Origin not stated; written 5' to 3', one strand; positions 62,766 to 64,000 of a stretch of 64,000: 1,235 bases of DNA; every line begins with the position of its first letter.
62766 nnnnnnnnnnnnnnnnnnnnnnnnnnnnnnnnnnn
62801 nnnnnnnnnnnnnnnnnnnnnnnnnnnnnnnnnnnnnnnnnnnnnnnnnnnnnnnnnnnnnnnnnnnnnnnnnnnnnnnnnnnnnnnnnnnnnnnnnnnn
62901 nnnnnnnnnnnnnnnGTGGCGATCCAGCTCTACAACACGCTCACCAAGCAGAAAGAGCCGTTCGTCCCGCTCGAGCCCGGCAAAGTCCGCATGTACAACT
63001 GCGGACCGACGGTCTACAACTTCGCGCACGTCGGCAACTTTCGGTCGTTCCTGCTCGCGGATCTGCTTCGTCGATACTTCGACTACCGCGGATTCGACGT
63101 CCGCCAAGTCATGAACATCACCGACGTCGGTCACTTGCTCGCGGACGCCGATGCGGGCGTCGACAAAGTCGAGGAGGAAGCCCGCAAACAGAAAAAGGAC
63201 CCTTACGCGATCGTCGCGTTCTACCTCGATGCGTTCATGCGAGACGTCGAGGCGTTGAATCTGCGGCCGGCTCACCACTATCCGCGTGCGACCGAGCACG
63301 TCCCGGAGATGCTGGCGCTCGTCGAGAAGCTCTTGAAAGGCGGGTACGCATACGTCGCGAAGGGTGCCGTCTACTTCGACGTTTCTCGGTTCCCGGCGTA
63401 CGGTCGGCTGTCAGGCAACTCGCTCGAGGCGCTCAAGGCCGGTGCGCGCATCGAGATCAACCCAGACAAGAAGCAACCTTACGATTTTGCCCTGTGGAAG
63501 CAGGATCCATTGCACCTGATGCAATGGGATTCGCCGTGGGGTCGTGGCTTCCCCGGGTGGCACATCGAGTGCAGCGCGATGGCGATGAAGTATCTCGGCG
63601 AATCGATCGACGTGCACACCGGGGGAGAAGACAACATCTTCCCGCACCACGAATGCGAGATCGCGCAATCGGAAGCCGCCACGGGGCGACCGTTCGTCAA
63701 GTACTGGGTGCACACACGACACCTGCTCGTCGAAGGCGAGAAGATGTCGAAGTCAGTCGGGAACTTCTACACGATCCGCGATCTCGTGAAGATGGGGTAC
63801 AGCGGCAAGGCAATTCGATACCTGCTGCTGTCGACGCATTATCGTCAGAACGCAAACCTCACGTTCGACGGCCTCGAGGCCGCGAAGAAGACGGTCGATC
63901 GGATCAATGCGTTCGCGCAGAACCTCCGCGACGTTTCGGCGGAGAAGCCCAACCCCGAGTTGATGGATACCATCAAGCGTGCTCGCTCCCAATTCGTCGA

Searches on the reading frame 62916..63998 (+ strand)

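Call 24: search_protein_families(library=pfam, proteins=[window:62916-63998:+])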
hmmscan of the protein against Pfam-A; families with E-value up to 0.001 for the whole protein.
window:62916-63998:+ (361 aa): 4 families
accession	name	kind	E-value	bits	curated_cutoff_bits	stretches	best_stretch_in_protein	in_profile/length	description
PF01406.26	tRNA-synt_1e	-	1.8e-105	353.1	27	1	16-324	2-300/301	tRNA synthetases class I (C) catalytic domain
PF09334.17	tRNA-synt_1g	-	6.1e-11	42.1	20.1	1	237-326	289-375/391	tRNA synthetases class I (M)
PF01921.24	tRNA-synt_1f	-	1.6e-08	34.3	27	1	270-331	276-336/360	tRNA synthetases class I (K)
PF00133.28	tRNA-synt_1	-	7e-06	25.5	22.7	1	232-315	330-413/414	tRNA synthetases class I (I, L, M and V)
